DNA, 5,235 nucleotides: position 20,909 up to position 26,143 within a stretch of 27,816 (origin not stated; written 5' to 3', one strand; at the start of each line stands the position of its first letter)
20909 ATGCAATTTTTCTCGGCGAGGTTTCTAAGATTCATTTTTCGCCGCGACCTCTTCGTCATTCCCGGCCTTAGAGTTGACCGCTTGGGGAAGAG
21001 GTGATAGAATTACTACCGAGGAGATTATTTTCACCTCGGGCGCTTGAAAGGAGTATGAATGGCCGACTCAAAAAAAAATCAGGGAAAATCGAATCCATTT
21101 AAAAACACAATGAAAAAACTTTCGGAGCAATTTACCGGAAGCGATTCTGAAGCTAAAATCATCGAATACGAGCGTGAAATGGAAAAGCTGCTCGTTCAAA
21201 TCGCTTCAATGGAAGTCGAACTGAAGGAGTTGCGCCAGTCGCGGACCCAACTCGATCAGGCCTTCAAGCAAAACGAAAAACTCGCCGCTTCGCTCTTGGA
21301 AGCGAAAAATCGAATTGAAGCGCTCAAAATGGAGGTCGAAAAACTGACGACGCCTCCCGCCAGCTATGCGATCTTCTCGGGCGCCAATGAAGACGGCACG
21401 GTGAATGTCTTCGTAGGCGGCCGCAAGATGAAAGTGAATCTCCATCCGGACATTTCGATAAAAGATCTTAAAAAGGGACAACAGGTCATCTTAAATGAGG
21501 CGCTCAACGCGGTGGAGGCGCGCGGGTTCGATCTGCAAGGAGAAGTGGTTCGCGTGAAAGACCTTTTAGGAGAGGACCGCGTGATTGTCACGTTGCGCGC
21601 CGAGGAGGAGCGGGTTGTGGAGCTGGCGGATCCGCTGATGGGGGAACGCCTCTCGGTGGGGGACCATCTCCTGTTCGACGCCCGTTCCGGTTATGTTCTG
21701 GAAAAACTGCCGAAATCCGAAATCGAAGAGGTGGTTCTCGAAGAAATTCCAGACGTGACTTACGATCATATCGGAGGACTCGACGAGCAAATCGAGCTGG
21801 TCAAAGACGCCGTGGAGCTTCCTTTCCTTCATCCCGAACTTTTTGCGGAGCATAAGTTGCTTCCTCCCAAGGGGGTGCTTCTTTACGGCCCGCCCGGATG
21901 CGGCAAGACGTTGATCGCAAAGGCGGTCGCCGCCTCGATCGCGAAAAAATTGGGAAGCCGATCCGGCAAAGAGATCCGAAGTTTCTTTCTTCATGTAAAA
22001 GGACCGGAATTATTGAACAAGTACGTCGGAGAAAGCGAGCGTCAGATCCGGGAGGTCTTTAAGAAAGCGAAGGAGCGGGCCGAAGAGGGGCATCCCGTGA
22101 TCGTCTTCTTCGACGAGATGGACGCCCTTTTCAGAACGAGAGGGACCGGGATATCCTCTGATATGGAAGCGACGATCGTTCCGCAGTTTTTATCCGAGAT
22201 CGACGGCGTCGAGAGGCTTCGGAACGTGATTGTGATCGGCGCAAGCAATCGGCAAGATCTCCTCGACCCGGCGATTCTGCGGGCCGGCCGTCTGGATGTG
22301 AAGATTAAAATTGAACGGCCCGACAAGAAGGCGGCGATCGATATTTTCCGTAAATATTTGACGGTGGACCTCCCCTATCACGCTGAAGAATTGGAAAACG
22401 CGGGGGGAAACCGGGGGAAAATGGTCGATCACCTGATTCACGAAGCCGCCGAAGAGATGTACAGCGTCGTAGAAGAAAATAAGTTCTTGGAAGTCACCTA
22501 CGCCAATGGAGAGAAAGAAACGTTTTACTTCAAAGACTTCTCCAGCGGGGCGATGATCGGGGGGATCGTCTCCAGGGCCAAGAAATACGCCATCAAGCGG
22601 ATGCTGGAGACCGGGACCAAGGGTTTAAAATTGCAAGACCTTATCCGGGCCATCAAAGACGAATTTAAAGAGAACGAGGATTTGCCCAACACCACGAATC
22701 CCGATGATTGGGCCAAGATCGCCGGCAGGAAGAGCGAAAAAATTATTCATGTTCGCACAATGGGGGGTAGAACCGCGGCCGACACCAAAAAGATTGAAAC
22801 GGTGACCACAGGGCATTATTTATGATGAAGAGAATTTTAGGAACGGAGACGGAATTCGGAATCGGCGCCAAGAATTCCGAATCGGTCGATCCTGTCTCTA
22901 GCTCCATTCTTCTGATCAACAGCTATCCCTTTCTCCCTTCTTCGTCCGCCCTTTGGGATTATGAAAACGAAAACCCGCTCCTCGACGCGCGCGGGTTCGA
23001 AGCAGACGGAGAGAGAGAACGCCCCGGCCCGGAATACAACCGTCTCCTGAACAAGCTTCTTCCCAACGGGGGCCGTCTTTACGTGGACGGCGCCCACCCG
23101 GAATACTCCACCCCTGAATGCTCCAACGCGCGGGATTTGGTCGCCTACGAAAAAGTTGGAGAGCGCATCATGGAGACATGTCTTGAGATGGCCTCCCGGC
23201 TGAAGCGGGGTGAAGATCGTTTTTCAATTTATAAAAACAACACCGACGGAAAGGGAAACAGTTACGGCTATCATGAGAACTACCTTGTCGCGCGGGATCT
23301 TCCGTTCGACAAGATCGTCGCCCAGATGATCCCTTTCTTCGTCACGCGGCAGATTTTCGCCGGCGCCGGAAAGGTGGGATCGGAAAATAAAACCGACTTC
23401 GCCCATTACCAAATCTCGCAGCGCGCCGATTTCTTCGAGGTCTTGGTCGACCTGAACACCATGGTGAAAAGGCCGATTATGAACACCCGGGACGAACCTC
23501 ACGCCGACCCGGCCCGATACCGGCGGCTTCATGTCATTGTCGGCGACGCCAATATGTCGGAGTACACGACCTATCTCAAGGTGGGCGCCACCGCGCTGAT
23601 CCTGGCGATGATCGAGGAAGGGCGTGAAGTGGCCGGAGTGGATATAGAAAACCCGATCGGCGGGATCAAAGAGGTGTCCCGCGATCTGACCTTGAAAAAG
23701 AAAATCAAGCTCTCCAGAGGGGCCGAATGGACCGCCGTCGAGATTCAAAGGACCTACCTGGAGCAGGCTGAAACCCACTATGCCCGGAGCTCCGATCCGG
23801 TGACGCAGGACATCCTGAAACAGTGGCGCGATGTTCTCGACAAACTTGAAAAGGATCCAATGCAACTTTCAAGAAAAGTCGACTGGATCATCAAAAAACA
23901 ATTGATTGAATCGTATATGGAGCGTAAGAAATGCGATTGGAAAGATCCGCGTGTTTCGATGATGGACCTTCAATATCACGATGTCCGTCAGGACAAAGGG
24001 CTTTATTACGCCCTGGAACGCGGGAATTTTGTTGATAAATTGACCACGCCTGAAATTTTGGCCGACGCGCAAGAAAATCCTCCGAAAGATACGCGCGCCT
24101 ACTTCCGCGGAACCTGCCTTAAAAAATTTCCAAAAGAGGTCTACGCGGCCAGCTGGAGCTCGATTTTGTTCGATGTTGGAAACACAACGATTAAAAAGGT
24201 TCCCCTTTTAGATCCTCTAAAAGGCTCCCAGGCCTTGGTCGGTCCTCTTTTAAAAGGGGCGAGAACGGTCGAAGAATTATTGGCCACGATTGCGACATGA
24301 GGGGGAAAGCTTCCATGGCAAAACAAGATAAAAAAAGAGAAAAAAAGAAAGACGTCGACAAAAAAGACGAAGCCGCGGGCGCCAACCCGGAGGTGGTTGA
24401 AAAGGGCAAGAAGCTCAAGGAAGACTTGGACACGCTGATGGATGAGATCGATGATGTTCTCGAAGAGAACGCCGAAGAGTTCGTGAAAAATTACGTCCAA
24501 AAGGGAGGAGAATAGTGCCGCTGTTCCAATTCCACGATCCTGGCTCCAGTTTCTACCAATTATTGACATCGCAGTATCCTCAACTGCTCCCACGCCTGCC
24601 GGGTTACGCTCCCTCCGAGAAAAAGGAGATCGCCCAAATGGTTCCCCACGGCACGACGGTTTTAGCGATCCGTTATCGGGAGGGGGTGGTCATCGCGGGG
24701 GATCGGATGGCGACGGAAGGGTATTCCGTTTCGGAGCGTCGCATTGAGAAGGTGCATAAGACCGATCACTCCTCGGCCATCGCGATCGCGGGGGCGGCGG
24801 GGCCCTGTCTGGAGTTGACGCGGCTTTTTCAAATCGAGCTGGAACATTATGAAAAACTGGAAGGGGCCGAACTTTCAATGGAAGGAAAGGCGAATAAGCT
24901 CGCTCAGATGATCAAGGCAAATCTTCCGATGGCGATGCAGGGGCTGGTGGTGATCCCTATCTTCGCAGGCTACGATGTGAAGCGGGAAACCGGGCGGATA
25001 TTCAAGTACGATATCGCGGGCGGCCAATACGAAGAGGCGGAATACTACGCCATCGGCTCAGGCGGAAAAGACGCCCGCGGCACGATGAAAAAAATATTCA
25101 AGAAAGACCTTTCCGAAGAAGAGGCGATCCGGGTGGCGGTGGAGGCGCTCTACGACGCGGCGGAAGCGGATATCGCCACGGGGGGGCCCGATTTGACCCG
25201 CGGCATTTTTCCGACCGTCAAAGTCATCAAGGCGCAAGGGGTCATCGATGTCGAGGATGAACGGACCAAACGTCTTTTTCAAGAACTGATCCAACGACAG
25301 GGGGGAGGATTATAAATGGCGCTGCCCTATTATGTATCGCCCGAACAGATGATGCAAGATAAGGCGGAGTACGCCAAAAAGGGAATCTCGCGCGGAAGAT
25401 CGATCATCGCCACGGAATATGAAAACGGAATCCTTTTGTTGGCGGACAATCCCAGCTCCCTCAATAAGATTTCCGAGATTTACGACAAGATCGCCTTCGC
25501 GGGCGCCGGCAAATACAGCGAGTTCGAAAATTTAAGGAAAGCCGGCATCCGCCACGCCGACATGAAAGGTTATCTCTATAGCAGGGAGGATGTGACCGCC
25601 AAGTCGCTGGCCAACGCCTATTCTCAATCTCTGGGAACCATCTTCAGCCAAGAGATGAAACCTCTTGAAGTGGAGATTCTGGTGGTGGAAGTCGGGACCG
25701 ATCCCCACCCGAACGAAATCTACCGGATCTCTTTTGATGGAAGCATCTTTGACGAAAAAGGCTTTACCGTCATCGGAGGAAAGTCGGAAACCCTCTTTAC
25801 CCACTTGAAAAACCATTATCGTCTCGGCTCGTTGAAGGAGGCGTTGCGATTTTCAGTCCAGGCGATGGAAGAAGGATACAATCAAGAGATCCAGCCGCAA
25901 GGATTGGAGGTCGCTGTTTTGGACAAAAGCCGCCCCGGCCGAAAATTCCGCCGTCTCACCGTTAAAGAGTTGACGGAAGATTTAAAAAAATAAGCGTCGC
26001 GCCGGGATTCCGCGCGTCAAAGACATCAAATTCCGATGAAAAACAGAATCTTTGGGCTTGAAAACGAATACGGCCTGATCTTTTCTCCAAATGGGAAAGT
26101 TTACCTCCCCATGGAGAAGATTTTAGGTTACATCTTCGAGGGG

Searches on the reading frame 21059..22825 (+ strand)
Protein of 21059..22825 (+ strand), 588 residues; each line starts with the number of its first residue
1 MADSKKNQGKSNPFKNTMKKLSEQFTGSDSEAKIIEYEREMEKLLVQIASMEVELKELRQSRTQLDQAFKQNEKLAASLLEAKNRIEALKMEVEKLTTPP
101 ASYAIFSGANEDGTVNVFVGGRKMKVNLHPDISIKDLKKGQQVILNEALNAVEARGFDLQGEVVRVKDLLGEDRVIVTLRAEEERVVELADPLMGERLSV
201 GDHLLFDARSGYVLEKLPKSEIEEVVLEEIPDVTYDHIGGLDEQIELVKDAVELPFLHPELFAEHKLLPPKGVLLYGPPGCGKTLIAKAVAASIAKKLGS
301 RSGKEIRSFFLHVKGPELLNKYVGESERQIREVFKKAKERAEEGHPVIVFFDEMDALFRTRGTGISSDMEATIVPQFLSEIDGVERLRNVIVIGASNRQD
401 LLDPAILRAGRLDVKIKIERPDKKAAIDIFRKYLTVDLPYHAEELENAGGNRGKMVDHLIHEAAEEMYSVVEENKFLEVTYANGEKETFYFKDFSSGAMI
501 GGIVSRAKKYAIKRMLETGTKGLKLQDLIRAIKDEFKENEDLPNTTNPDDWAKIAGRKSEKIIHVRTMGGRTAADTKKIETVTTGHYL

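Call 19: search_protein_families(library=pfam, proteins=[window:21059-22825:+], max_evalue=0.0001)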
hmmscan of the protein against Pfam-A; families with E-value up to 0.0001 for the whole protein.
window:21059-22825:+ (588 aa): 6 families
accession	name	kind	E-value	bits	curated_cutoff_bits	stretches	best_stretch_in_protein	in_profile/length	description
PF00004.35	AAA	-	4.4e-38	131.1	21.2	1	273-419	1-130/131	ATPase family associated with various cellular activities (AAA)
PF17758.7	Prot_ATP_ID_OB_N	-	1.2e-21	76.6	23.4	1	102-162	1-62/62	Proteasomal ATPase OB N-terminal domain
PF16450.11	Prot_ATP_ID_OB_C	-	5.2e-19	68.3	23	1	163-218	1-56/56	Proteasomal ATPase OB C-terminal domain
PF13191.12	AAA_16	-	8.2e-07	30.1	32.6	1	271-357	25-144/167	AAA ATPase domain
PF00910.28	RNA_helicase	-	8.9e-06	26.6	21.5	1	273-339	1-64/105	RNA helicase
PF20720.3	nSTAND3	-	5.5e-05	23.3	27.2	0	271-329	18-67/155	Novel STAND NTPase 3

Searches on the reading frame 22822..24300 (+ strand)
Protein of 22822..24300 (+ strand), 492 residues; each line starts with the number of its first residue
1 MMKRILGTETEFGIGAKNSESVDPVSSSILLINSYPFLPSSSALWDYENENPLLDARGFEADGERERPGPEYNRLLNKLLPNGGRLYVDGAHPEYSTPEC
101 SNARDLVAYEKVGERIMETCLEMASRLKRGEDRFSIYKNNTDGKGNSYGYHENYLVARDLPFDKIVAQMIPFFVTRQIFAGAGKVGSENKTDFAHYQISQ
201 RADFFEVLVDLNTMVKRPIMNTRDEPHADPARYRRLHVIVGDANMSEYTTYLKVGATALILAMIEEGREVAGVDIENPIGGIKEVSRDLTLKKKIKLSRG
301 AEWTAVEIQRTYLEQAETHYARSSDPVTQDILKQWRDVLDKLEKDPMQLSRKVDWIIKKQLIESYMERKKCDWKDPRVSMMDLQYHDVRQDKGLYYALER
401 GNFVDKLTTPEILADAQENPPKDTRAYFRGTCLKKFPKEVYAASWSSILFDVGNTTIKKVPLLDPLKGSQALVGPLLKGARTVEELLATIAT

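Call 19: search_protein_families(library=pfam, proteins=[window:22822-24300:+], max_evalue=0.0001)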
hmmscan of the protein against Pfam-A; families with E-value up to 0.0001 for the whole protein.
window:22822-24300:+ (492 aa): 1 family
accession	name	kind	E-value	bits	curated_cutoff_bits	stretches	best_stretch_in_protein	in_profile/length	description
PF03136.20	Pup_ligase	-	4.4e-173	576.7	25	1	4-448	1-440/441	Pup-ligase protein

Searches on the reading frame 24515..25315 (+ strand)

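Call 19: search_protein_families(library=pfam, proteins=[window:24515-25315:+], max_evalue=0.0001)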
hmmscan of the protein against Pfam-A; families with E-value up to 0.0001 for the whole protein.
window:24515-25315:+ (266 aa): 1 family
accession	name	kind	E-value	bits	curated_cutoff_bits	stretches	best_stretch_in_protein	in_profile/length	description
PF00227.31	Proteasome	-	2.1e-39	135.6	22.4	1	44-224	2-182/189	Proteasome subunit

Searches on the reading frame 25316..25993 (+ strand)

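Call 19: search_protein_families(library=pfam, proteins=[window:25316-25993:+], max_evalue=0.0001)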
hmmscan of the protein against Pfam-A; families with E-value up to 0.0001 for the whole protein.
window:25316-25993:+ (225 aa): 1 family
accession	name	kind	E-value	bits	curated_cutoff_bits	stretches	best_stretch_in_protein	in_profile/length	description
PF00227.31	Proteasome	-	7.6e-19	68.5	22.4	1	25-201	2-188/189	Proteasome subunit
